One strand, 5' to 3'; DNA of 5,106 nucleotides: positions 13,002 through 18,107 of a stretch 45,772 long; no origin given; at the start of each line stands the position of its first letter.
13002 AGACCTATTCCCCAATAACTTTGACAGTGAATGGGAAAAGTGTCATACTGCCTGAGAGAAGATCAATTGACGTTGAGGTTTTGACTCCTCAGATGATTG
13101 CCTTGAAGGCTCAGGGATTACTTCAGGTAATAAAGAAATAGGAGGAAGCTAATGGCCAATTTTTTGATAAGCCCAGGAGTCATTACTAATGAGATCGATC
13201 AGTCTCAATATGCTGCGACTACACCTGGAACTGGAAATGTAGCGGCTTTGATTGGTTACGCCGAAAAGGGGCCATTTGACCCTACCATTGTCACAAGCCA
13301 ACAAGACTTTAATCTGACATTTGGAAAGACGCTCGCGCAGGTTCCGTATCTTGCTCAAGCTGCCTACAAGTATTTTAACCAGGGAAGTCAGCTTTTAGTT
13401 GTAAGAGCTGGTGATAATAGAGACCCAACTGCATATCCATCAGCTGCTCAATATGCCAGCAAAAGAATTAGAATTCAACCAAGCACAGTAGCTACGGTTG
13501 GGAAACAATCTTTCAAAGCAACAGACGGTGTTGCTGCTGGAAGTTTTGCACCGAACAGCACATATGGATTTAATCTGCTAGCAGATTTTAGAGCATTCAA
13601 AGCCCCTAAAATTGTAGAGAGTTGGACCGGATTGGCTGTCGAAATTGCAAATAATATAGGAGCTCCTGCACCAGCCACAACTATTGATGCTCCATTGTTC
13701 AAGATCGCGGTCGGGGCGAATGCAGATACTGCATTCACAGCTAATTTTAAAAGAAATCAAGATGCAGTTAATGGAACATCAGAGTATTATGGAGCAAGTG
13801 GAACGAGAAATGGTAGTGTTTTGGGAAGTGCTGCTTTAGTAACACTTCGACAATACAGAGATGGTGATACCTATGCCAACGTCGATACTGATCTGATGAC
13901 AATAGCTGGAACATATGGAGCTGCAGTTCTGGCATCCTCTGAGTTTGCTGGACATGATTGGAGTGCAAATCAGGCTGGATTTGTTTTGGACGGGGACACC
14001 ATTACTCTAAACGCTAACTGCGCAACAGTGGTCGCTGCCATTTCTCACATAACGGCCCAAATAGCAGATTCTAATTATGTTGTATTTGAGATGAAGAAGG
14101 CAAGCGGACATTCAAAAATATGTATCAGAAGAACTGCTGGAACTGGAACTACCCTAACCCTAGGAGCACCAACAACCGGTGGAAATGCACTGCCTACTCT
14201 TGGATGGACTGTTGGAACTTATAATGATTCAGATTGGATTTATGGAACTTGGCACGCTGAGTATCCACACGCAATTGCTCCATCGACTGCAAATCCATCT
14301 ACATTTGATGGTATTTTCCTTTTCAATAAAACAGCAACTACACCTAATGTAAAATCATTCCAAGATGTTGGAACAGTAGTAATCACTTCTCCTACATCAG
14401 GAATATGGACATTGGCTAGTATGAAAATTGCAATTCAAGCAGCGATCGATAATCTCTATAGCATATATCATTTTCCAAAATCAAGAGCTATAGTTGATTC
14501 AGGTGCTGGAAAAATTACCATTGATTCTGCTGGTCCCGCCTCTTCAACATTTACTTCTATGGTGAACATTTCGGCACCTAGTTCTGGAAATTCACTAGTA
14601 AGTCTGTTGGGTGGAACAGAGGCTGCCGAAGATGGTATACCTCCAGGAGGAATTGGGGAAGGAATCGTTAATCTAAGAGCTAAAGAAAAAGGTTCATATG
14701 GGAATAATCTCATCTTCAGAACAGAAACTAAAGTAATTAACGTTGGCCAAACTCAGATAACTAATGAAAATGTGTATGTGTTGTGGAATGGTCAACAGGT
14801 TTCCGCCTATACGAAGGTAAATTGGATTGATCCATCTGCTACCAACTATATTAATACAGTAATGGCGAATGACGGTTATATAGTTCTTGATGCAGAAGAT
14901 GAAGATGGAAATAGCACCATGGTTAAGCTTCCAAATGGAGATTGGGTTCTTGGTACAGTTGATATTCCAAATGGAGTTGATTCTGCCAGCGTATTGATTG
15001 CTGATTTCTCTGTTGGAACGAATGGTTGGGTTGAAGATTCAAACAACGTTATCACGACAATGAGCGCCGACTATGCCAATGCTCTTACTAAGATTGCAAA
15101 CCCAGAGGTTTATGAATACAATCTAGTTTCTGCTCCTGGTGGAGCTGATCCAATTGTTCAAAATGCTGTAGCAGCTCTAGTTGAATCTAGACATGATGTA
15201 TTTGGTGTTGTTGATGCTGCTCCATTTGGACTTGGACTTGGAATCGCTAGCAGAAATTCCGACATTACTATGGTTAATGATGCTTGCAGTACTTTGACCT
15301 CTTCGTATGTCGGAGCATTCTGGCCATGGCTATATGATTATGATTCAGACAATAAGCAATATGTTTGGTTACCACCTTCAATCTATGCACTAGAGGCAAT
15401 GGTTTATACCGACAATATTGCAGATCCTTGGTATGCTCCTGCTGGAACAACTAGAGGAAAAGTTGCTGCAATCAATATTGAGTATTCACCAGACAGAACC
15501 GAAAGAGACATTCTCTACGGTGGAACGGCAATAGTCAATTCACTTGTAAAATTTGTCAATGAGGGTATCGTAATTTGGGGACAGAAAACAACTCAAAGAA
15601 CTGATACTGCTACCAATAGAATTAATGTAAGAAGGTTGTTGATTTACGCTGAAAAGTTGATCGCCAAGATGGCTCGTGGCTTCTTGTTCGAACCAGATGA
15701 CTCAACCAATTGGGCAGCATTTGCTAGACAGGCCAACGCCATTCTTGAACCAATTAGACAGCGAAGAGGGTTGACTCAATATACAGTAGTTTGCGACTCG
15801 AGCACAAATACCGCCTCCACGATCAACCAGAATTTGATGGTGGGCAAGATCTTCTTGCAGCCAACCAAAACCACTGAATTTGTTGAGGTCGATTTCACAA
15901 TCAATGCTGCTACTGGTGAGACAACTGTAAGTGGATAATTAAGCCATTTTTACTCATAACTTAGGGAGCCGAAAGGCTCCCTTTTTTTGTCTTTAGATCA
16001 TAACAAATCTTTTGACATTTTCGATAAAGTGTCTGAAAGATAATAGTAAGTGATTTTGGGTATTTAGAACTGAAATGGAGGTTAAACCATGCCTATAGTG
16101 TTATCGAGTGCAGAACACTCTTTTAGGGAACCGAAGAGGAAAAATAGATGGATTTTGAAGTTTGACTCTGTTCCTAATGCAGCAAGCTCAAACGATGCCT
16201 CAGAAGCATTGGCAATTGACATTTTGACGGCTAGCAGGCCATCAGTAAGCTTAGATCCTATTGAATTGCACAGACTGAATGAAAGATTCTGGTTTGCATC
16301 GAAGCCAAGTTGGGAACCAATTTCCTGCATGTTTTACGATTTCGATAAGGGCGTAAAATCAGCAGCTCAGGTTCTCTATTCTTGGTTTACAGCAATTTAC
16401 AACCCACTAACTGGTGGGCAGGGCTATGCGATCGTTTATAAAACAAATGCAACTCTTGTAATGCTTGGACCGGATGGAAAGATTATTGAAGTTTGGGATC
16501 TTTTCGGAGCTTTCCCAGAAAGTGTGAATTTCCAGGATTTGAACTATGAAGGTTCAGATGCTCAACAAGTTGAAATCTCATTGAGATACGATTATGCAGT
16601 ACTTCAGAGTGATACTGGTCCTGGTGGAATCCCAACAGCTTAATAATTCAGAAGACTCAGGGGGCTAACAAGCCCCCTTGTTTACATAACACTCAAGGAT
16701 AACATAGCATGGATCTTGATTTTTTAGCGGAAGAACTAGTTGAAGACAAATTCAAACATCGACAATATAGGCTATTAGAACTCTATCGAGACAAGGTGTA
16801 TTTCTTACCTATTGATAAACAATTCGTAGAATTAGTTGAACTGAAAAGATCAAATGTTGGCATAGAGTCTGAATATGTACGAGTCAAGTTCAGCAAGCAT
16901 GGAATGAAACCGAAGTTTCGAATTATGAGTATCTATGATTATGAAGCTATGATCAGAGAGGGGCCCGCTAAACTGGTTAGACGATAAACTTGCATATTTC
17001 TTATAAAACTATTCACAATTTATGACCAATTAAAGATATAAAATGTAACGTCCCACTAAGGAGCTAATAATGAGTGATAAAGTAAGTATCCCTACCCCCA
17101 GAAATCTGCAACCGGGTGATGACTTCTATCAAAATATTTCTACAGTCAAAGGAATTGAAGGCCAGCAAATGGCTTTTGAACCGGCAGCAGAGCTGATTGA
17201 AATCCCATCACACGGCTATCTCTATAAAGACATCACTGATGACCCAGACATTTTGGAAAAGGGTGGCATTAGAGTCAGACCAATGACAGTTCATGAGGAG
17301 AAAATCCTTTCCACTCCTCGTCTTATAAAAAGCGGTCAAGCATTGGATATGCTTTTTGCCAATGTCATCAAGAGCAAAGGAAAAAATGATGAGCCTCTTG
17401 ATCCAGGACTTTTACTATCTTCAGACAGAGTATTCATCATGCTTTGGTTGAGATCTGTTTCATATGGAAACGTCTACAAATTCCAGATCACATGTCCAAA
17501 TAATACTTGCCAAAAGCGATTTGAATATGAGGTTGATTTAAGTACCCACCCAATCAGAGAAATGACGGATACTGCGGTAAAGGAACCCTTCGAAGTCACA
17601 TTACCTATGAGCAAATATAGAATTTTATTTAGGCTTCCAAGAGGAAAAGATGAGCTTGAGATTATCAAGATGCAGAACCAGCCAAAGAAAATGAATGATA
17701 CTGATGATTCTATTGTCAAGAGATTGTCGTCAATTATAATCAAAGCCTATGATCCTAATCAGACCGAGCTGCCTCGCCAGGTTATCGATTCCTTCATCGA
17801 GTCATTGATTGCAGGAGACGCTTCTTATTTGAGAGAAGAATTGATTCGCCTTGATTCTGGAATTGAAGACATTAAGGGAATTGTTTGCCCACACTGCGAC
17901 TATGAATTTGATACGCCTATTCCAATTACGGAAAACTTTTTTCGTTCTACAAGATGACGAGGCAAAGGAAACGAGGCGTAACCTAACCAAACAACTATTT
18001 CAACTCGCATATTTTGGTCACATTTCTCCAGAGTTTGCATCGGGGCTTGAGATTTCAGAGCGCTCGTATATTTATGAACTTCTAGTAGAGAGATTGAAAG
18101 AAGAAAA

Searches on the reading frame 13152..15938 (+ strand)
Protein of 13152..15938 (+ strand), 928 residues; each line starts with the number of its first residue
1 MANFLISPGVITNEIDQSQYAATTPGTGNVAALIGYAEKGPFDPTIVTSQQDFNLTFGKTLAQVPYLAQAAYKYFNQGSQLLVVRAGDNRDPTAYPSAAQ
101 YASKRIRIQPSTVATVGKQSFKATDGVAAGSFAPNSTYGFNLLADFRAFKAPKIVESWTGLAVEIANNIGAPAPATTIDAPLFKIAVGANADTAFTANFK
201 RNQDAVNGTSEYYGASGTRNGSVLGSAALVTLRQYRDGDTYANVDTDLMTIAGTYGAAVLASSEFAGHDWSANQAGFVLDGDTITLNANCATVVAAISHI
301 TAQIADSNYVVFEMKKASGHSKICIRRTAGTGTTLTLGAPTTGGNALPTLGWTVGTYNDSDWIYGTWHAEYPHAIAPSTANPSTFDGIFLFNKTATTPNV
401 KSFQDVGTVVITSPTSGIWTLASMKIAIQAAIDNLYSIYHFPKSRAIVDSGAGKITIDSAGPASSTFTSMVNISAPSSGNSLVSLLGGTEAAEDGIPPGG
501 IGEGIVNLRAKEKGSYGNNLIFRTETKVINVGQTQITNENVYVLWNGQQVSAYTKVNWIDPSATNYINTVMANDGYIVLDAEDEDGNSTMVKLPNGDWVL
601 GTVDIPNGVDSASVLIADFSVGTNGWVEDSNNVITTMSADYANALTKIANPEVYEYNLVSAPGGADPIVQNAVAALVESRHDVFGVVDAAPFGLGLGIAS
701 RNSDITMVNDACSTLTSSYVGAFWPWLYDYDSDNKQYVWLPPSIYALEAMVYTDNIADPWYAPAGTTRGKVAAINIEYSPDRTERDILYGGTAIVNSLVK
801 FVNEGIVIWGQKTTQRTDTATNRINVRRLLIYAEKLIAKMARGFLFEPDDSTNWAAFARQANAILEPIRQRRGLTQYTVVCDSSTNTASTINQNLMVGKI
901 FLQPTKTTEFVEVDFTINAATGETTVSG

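Call 12: search_protein_families(library=phrogs, proteins=[window:13152-15938:+], max_evalue=0.001)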
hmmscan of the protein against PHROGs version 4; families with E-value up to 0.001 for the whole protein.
window:13152-15938:+ (928 aa): 4 families
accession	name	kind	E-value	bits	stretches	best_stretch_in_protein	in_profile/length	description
phrog_23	-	tail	9.1e-63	213.7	1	2-919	20-464/496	tail sheath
phrog_10581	-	tail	2.9e-38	132.8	1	652-918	632-910/915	tail sheath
phrog_34521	-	tail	8.7e-14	51.4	1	723-925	756-958/962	tail sheath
phrog_19666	-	tail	0.00022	20.8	1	618-866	689-935/985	tail sheath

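Call 82: search_dna_similar(query=window:13152-15938:+, collection=phages, mode=protein, max_rows=15)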
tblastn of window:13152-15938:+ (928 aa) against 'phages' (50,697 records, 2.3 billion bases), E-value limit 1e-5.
Records with a match: 2689; places in all: 2756; records where one place covers at least 80% of the query: 0.
Best place of each record, by identity: <60% 2689.
By first word of the organism name: Escherichia 668; Synechococcus 379; Klebsiella 330; Salmonella 203; Vibrio 140; Shigella 89; Aeromonas 80; Acinetobacter 72; Erwinia 68; Cyanophage 61; and 66 more.
By host as written in the record: - 467; Escherichia coli 278; Klebsiella pneumoniae 115; Synechococcus 107; Erwinia amylovora 46; Synechococcus sp. 38; Escherichia coli O157:H7 38; Salmonella enterica 29; and 603 more.
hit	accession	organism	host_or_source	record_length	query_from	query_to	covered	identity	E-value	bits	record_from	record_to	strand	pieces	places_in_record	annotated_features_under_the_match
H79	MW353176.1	Flavobacterium phage vB_FspM_immuto_3-5A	Flavobacterium sp. LMO8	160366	555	926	40%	35.8%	8e-48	192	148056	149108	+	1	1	tail sheath protein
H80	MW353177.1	Flavobacterium phage vB_FspM_immuto_13-6C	Flavobacterium sp. LMO8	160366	555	926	40%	35.8%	8e-48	192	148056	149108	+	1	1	tail sheath protein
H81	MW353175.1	Flavobacterium phage vB_FspM_immuto_2-6A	Flavobacterium sp. LMO8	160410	555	926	40%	35.8%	8e-48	192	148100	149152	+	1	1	tail sheath protein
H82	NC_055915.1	Flavobacterium phage vB_FspM_immuto_2-6A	Flavobacterium sp. LMO8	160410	555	926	40%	35.8%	8e-48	192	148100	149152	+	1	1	tail sheath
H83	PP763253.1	Acinetobacter phage Ab1-TPeters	Acinetobacter baumannii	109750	546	927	41%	28.1%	2e-29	133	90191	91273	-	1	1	tail sheath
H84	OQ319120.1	Synechococcus phage S-BM1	Synechococcus sp. WH 7803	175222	530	915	42%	27.3%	7e-32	141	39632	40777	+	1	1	tail sheath monomer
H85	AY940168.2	Prochlorococcus phage P-SSM4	Prochlorococcus sp. NATL2A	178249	556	915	39%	29.2%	2e-30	136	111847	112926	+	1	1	gp18: tail sheath monomer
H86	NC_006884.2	Prochlorococcus phage P-SSM4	Prochlorococcus sp. NATL2A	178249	556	915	39%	29.2%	2e-30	136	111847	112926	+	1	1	gp18: tail sheath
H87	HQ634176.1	Cyanophage P-RSM3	Prochlorococcus NATL2A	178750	556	915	39%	29.2%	2e-30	136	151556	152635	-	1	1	hypothetical protein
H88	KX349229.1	Synechococcus phage S-RIM2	Synechococcus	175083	564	915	38%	29.4%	2e-32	143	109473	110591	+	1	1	tail sheath monomer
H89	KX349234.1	Synechococcus phage S-RIM2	Synechococcus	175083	564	915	38%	29.4%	2e-32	143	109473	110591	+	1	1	tail sheath monomer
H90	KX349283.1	Synechococcus phage S-RIM2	Synechococcus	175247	564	915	38%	29.4%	2e-32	143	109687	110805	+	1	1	tail sheath monomer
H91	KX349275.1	Synechococcus phage S-RIM2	Synechococcus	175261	564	915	38%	29.4%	2e-32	143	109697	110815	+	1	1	tail sheath monomer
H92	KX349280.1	Synechococcus phage S-RIM2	Synechococcus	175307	564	915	38%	29.4%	2e-32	143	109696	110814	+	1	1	tail sheath monomer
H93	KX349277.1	Synechococcus phage S-RIM2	Synechococcus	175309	564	915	38%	29.4%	2e-32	143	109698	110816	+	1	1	tail sheath monomer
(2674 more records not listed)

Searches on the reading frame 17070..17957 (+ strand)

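Call 12: search_protein_families(library=phrogs, proteins=[window:17070-17957:+], max_evalue=0.001)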
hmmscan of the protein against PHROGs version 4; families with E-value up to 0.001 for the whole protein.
window:17070-17957:+ (295 aa): 1 family
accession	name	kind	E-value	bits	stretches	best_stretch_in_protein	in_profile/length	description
phrog_150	-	tail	1.1e-17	65.4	1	63-292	22-233/282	baseplate hub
